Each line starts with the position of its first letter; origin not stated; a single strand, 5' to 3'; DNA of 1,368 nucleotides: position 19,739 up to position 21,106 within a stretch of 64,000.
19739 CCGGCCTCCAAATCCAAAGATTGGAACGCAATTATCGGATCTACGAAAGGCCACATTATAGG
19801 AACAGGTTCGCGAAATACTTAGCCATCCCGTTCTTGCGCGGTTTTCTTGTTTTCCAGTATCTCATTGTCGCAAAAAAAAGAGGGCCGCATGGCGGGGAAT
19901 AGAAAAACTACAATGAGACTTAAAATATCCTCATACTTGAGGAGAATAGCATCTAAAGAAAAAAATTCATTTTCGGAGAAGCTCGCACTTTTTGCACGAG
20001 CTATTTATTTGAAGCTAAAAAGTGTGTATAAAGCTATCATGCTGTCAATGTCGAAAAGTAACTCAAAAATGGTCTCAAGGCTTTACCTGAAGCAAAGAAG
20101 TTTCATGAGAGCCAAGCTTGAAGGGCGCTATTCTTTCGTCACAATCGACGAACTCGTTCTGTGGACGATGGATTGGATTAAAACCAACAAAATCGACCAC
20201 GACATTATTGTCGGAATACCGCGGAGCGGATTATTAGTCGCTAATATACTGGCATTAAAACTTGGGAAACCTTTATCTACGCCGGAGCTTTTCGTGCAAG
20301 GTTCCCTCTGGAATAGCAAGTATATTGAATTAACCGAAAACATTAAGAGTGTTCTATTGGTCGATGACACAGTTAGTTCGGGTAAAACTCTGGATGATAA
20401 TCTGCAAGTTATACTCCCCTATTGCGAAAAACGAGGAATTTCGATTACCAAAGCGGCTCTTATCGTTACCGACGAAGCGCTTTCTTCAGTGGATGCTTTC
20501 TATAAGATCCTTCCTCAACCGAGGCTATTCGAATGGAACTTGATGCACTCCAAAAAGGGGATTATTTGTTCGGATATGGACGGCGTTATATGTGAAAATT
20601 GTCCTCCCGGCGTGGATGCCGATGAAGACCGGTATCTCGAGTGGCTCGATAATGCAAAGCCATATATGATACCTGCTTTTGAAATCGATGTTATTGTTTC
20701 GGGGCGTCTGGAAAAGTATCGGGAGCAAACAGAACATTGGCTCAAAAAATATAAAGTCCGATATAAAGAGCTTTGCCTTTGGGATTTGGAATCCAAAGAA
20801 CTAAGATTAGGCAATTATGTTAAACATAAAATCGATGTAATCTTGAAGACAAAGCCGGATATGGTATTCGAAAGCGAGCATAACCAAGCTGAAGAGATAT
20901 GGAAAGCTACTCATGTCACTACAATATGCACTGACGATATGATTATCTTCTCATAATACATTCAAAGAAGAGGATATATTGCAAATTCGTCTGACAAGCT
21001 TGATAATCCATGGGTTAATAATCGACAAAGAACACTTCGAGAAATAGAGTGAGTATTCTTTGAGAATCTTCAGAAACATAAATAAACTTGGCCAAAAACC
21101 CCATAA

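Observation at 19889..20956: PRTase-HAD fusion protein inside a glycan locus: candidate glycan phosphoribosyltransferase/phosphatase (ribofuranose-installing module)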

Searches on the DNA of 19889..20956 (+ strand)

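Call 104: search_dna_similar(query=L035:8001-8771:+, collection=ecoli_genomes, mode=distant, max_evalue=1, max_rows=15)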
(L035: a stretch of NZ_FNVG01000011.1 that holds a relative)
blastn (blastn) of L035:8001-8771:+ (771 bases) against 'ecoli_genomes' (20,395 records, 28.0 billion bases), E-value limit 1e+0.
Records with a match: 11; places in all: 11; records where one place covers at least 80% of the query: 0.
Genomes with a match: 11 of 5426; with a place that covers at least 80% of the query: 0. Places per genome that has any: lowest 1, median 1, highest 1. On chromosomes: 11 places; on plasmids: 0.
Best place of each record, by identity: 60-80% 11.
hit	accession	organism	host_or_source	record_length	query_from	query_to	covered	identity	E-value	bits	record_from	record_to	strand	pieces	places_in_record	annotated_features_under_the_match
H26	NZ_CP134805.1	Escherichia coli strain E7-1N7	agricultural environment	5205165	327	618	38%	67.8%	3e-12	83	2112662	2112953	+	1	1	phosphoribosyltransferase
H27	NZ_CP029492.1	Escherichia coli strain HS30-1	Homo sapiens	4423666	327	618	38%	67.5%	4e-11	79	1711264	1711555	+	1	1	hypothetical protein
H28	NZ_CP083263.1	Escherichia coli strain JNU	Environmental waters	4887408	327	618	38%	67.5%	4e-11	79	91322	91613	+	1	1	hypothetical protein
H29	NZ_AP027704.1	Escherichia coli strain PSS-13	Homo sapiens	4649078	327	618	38%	67.5%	4e-11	79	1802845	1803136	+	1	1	hypothetical protein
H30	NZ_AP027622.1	Escherichia coli strain PSJ-12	Homo sapiens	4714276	327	618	38%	67.5%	4e-11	79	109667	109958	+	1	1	hypothetical protein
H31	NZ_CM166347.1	Escherichia coli strain CH4797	Homo sapiens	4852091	327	618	38%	67.5%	4e-11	79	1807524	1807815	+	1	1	hypothetical protein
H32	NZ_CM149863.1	Escherichia coli strain LCP30S3_I3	Sus scrofa domesticus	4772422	327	618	38%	67.5%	4e-11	79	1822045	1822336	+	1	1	hypothetical protein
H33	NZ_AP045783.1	Escherichia coli strain 23CRST024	Homo sapiens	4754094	327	618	38%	67.5%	4e-11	79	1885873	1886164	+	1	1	hypothetical protein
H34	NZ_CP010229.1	Escherichia coli strain S10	not applicable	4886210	327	618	38%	67.1%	2e-9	74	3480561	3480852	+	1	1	hypothetical protein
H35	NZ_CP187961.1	Escherichia coli strain d1-58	Homo sapiens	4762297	327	618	38%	67.1%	2e-9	74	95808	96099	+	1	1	phosphoribosyltransferase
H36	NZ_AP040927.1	Escherichia coli strain d1-58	Homo sapiens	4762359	327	618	38%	67.1%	2e-9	74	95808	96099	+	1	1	phosphoribosyltransferase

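Call 105: search_dna_similar(query=window:20129-20956:+, collection=ecoli_genomes, mode=distant, max_evalue=1, max_rows=15)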
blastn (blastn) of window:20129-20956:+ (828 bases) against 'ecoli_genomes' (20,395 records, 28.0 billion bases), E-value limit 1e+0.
No match.

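Call 106: get_annotated_region(hit=H26, flank=12000)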
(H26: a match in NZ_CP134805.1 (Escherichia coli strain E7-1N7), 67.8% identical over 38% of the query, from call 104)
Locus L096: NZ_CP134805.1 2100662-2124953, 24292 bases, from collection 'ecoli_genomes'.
description: Escherichia coli strain E7-1N7 chromosome, complete genome
organism: Escherichia coli strain E7-1N7 (NCBI taxid 562)
replicon: chromosome; assembly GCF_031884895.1
host: -; source: agricultural environment; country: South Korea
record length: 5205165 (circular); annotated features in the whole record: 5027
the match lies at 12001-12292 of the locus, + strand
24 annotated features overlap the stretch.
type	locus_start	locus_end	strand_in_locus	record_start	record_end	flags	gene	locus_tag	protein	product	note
CDS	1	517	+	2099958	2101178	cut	wcaL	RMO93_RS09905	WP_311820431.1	colanic acid biosynthesis glycosyltransferase WcaL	-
CDS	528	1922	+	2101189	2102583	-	wcaM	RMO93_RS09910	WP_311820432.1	colanic acid biosynthesis protein WcaM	-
CDS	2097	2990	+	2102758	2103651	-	galF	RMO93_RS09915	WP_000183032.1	UTP--glucose-1-phosphate uridylyltransferase GalF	-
CDS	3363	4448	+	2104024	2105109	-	rfbB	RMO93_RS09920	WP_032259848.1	dTDP-glucose 4,6-dehydratase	-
CDS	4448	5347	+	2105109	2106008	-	rfbD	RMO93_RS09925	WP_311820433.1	dTDP-4-dehydrorhamnose reductase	-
CDS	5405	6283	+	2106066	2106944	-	rfbA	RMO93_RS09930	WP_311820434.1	glucose-1-phosphate thymidylyltransferase RfbA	-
CDS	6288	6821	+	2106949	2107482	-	rfbC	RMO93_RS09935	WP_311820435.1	dTDP-4-dehydrorhamnose 3,5-epimerase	-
CDS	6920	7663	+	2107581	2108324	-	-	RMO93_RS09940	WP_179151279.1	glycosyltransferase domain-containing protein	-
CDS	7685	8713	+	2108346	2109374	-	wzy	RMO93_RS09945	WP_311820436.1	O105 family O-antigen polymerase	-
CDS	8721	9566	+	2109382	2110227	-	-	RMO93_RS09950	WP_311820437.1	glycosyltransferase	-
CDS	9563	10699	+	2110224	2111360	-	-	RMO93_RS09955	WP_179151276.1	glycosyltransferase WbsX family protein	-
CDS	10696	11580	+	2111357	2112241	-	-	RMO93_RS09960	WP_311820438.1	glycosyltransferase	-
CDS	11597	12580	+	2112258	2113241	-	-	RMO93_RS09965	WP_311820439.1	phosphoribosyltransferase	-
CDS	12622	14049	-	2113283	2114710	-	wzx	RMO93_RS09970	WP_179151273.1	O105 family O-antigen flippase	-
CDS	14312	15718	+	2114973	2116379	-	gnd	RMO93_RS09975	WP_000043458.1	NADP-dependent phosphogluconate dehydrogenase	-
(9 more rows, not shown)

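Call 107: get_annotated_region(hit=H27, flank=12000)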
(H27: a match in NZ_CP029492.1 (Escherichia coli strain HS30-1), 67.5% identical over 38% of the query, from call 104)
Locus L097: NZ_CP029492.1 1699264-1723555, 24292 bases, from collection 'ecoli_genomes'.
description: Escherichia coli strain HS30-1 chromosome, complete genome
organism: Escherichia coli strain HS30-1 (NCBI taxid 562)
replicon: chromosome; assembly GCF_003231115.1
host: Homo sapiens; source: fecal sample; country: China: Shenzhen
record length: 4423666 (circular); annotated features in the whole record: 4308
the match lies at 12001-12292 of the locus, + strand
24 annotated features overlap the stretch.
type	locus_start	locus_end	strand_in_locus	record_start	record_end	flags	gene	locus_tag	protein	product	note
CDS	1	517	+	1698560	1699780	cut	wcaL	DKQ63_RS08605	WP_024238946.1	colanic acid biosynthesis glycosyltransferase WcaL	-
CDS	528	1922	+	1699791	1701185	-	wcaM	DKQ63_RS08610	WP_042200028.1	colanic acid biosynthesis protein WcaM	-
CDS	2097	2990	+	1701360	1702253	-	galF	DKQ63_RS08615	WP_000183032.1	UTP--glucose-1-phosphate uridylyltransferase GalF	-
CDS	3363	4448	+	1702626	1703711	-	rfbB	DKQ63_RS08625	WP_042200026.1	dTDP-glucose 4,6-dehydratase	-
CDS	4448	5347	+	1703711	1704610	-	rfbD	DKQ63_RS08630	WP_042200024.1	dTDP-4-dehydrorhamnose reductase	-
CDS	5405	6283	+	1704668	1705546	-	rfbA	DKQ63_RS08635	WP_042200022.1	glucose-1-phosphate thymidylyltransferase RfbA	-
CDS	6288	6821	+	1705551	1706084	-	rfbC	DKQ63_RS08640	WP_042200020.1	dTDP-4-dehydrorhamnose 3,5-epimerase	-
CDS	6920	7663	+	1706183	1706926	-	-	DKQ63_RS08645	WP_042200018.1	glycosyltransferase domain-containing protein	-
CDS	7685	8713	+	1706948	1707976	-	wzy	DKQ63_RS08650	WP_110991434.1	O105 family O-antigen polymerase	-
CDS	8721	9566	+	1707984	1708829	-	-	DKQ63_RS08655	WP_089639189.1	glycosyltransferase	-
CDS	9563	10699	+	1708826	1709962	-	-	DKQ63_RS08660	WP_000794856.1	glycosyltransferase WbsX family protein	-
CDS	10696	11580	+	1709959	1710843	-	-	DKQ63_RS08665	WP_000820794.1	glycosyltransferase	-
CDS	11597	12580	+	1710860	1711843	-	-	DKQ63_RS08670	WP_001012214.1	hypothetical protein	-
CDS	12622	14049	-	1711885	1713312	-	wzx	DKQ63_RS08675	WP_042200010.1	O105 family O-antigen flippase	-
CDS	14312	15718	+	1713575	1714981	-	gndA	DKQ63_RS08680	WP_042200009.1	NADP-dependent phosphogluconate dehydrogenase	-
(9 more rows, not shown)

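Call 109: search_dna_similar(query=L096:11597-12580:+, collection=ecoli_genomes, mode=distant, max_evalue=0.001, max_rows=60, rows=spread)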
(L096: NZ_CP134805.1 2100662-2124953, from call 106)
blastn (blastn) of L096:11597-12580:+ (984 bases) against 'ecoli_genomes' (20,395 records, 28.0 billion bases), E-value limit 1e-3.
Records with a match: 13; places in all: 13; records where one place covers at least 80% of the query: 11.
Genomes with a match: 13 of 5426; with a place that covers at least 80% of the query: 11. Places per genome that has any: lowest 1, median 1, highest 1. On chromosomes: 13 places; on plasmids: 0.
Best place of each record, by identity: >=99% 11; 60-80% 2.
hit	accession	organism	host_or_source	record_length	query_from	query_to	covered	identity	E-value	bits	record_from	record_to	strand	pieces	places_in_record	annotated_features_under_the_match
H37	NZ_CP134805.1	Escherichia coli strain E7-1N7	agricultural environment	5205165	1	984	100%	100.0%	0e+0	1775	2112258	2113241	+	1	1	phosphoribosyltransferase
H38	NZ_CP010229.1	Escherichia coli strain S10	not applicable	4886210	1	984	100%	99.3%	0e+0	1744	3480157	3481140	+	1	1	hypothetical protein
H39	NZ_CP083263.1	Escherichia coli strain JNU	Environmental waters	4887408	1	984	100%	99.3%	0e+0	1744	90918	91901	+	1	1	hypothetical protein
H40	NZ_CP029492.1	Escherichia coli strain HS30-1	Homo sapiens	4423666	1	984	100%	99.2%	0e+0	1739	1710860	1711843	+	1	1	hypothetical protein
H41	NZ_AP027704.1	Escherichia coli strain PSS-13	Homo sapiens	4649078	1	984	100%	99.2%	0e+0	1739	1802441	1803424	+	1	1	hypothetical protein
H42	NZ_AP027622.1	Escherichia coli strain PSJ-12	Homo sapiens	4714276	1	984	100%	99.2%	0e+0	1739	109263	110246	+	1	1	hypothetical protein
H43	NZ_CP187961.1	Escherichia coli strain d1-58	Homo sapiens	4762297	1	984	100%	99.2%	0e+0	1739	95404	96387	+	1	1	phosphoribosyltransferase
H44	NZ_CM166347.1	Escherichia coli strain CH4797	Homo sapiens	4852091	1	984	100%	99.2%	0e+0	1739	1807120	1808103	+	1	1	hypothetical protein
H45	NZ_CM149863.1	Escherichia coli strain LCP30S3_I3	Sus scrofa domesticus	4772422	1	984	100%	99.2%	0e+0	1739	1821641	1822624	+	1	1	hypothetical protein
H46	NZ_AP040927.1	Escherichia coli strain d1-58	Homo sapiens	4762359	1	984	100%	99.2%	0e+0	1739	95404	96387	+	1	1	phosphoribosyltransferase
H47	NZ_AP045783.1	Escherichia coli strain 23CRST024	Homo sapiens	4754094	1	984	100%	99.2%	0e+0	1739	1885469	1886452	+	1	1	hypothetical protein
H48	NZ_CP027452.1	Escherichia coli strain 2014C-3338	Homo sapiens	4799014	67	845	79%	68.4%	3e-71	279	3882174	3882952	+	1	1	phosphoribosyltransferase family protein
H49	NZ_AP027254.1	Escherichia coli strain JNE120442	Homo sapiens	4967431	67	845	79%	68.4%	3e-71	279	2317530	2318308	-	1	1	phosphoribosyltransferase family protein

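Call 110: get_annotated_region(hit=H48, flank=10000)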
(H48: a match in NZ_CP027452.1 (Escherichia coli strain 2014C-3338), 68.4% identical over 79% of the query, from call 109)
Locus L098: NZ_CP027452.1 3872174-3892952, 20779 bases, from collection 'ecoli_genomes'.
description: Escherichia coli strain 2014C-3338 chromosome, complete genome
organism: Escherichia coli strain 2014C-3338 (NCBI taxid 562)
replicon: chromosome; assembly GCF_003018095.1
host: Homo sapiens; source: stool; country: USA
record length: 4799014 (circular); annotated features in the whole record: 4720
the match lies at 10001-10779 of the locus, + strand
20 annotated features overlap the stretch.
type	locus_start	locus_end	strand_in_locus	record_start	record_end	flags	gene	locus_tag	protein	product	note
CDS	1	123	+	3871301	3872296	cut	-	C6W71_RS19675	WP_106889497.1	N-acetyl-alpha-D-glucosaminyl-diphospho-ditrans,octacis-undecaprenol 4-epimerase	-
CDS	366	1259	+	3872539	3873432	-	galF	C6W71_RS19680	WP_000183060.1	UTP--glucose-1-phosphate uridylyltransferase GalF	-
CDS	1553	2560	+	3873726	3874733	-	-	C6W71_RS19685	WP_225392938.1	glycosyltransferase family 2 protein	-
CDS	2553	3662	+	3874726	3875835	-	-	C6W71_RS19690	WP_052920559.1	glycosyltransferase family 4 protein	-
CDS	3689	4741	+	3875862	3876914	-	wzy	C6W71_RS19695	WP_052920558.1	O169/O183 family O-antigen polymerase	-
CDS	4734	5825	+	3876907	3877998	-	-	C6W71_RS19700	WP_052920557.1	glycosyltransferase family 4 protein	-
CDS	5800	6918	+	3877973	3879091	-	-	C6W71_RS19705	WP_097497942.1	glycosyltransferase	-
CDS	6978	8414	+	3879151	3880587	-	cpsB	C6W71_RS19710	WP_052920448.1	mannose-1-phosphate guanyltransferase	-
CDS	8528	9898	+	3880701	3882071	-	cpsG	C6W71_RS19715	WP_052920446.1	colanic acid biosynthesis phosphomannomutase CpsG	-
CDS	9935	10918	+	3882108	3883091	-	-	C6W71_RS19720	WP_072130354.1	phosphoribosyltransferase family protein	-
CDS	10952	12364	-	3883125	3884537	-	wzx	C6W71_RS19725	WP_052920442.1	O183 family O-antigen flippase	-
CDS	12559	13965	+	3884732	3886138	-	gndA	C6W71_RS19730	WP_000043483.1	NADP-dependent phosphogluconate dehydrogenase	-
CDS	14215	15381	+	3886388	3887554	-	ugd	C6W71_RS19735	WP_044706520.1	UDP-glucose 6-dehydrogenase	-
CDS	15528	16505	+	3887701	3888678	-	wzzB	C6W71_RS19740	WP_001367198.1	LPS O-antigen chain length determinant protein WzzB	-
CDS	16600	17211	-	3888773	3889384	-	hisIE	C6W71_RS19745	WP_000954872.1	bifunctional phosphoribosyl-AMP cyclohydrolase/phosphoribosyl-ATP diphosphatase HisIE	-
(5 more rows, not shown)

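Call 116: search_dna_similar(query=L098:9935-10918:+, collection=ecoli_genomes, mode=distant, max_evalue=0.01, max_rows=40, rows=spread)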
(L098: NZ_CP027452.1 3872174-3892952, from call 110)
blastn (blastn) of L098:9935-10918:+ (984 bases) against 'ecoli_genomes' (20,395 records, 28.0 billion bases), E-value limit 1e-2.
Records with a match: 13; places in all: 13; records where one place covers at least 80% of the query: 2.
Genomes with a match: 13 of 5426; with a place that covers at least 80% of the query: 2. Places per genome that has any: lowest 1, median 1, highest 1. On chromosomes: 13 places; on plasmids: 0.
Best place of each record, by identity: >=99% 2; 60-80% 11.
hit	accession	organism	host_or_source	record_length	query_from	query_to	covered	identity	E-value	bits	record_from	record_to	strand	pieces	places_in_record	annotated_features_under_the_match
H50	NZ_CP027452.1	Escherichia coli strain 2014C-3338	Homo sapiens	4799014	1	984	100%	100.0%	0e+0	1775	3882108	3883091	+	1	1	phosphoribosyltransferase family protein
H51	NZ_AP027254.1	Escherichia coli strain JNE120442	Homo sapiens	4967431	1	984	100%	100.0%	0e+0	1775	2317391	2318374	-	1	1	phosphoribosyltransferase family protein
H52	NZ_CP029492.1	Escherichia coli strain HS30-1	Homo sapiens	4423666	67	845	79%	68.5%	2e-72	283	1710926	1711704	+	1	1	hypothetical protein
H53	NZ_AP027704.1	Escherichia coli strain PSS-13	Homo sapiens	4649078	67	845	79%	68.5%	2e-72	283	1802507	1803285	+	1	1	hypothetical protein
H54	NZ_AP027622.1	Escherichia coli strain PSJ-12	Homo sapiens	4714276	67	845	79%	68.5%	2e-72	283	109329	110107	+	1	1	hypothetical protein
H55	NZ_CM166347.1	Escherichia coli strain CH4797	Homo sapiens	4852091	67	845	79%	68.5%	2e-72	283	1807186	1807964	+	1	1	hypothetical protein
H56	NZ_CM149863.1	Escherichia coli strain LCP30S3_I3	Sus scrofa domesticus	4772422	67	845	79%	68.5%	2e-72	283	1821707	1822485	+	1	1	hypothetical protein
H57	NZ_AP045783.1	Escherichia coli strain 23CRST024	Homo sapiens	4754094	67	845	79%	68.5%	2e-72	283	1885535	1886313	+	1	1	hypothetical protein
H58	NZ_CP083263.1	Escherichia coli strain JNU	Environmental waters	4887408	67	845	79%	68.4%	3e-71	279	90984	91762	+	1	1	hypothetical protein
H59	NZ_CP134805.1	Escherichia coli strain E7-1N7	agricultural environment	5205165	67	845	79%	68.4%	3e-71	279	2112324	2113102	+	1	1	phosphoribosyltransferase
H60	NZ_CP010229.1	Escherichia coli strain S10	not applicable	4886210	67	845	79%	68.1%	1e-68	269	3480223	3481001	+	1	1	hypothetical protein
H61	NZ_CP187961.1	Escherichia coli strain d1-58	Homo sapiens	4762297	67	845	79%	68.1%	1e-68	269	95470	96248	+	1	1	phosphoribosyltransferase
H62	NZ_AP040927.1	Escherichia coli strain d1-58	Homo sapiens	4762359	67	845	79%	68.1%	1e-68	269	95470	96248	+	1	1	phosphoribosyltransferase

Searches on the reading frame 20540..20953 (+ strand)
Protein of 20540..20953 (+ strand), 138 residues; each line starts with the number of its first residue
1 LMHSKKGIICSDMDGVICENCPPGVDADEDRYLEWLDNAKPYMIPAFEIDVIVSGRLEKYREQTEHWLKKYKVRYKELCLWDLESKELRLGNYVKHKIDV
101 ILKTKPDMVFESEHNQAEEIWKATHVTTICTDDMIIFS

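Call 28: search_solved_structures(query=A2, max_evalue=10, show_alignments=4)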
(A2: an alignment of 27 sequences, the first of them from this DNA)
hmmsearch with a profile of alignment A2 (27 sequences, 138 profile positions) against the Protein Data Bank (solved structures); distinct sequences matched with E-value up to 10: 6.
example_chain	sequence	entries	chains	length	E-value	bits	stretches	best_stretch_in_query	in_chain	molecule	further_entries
4xrp_A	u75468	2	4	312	0.025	17.9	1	51-95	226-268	Pnkp1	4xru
5z2j_A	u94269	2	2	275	0.37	14.1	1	72-116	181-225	Periplasmic solute binding protein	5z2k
4cl2_A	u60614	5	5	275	0.37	14.1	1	72-116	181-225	PERIPLASMIC SOLUTE BINDING PROTEIN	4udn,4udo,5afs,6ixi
5z35_A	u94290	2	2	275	0.39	14.1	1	72-116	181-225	Periplasmic solute binding protein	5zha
1j3u_A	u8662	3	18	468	0.39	14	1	75-133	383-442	aspartase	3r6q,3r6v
2rov_A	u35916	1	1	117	0.6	13.4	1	61-122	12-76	Rho-associated protein kinase 2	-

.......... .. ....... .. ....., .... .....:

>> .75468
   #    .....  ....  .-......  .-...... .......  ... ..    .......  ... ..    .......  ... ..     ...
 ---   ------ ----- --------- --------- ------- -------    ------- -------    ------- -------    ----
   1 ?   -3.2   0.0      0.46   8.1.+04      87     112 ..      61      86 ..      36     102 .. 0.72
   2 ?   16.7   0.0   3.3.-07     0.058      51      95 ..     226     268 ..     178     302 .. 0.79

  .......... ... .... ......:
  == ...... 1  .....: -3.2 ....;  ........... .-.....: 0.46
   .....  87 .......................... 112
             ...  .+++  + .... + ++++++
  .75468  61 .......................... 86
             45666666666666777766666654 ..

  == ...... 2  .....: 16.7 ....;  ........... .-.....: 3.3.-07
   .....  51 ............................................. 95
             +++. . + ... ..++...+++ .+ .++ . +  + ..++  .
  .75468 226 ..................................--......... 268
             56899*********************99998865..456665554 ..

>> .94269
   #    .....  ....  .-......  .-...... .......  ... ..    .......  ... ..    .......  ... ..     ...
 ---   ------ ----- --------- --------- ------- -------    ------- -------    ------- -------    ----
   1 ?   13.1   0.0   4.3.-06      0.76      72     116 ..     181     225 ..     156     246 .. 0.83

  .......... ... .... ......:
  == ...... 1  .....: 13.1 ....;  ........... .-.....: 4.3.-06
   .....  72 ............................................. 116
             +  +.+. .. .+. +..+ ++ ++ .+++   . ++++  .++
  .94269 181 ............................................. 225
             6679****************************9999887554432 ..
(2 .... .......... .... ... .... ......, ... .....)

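Call 29: search_protein_families(library=pfam, alignment_id=A2, max_evalue=1)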
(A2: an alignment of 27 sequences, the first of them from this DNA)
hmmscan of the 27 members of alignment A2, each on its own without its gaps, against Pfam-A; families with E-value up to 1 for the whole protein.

A. member 1, seq(138 aa): 0 families

B. families by the number of members that match (of 27 scanned): 15 families
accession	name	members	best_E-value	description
PF13986.11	DUF4224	5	0.027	Domain of unknown function (DUF4224)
PF12875.12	DUF3826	2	0.011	Protein of unknown function (DUF3826)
PF24694.1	LNS2_PITM1-3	2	0.04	PITM 1-3, LNS2 domain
PF03281.20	Mab-21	1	0.016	Mab-21 protein nucleotidyltransferase domain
PF01497.23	Peripla_BP_2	1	0.025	Periplasmic binding protein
PF03917.23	GSH_synth_ATP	1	0.046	Eukaryotic glutathione synthase, ATP binding domain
PF10972.13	CsiV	1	0.055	Peptidoglycan-binding protein, CsiV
PF25109.1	HAD_PNKP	1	0.055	Polynucleotide kinase PNKP phosphatase domain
PF25638.1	DUF5983_N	1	0.076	Family of unknown function (DUF5983) N-terminal domain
PF04856.18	Securin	1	0.09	Securin sister-chromatid separation inhibitor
PF24225.1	DUF7441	1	0.1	Domain of unknown function (DUF7441)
PF03767.20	Acid_phosphat_B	1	0.15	HAD superfamily, subfamily IIIB (Acid phosphatase)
PF00702.32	Hydrolase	1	0.17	haloacid dehalogenase-like hydrolase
PF12998.12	ING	1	0.18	Inhibitor of growth proteins N-terminal histone-binding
PF06941.18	NT5C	1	0.76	5' nucleotidase, deoxy (Pyrimidine), cytosolic type C protein (NT5C)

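Call 35: predict_structure(alignment_id=A2)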
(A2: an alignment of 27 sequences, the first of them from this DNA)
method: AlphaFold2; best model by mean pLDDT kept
length: 138 residues; sequences in the alignment: 27
mean_pLDDT: 94.5   pTM: 0.88
mean pLDDT of the five models: 94.5, 94.2, 94.2, 93.4, 92.2
residues with pLDDT >= 90: 120; 70-90: 17; 50-70: 1; < 50: 0
segments of 3 or more residues with pLDDT < 50: none
pLDDT, mean of each block of 10 residues (from residue 1): 88 95 93 96 95 96 98 98 87 91 97 97 98 95
secondary structure, 60 per line:
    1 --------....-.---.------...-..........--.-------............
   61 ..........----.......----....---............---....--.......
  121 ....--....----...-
elements in order: E9-12 H29-38 E49-57 H58-70 E75-81 H86-89 H93-104 E108-111 H114-124 E127-130 E135-137
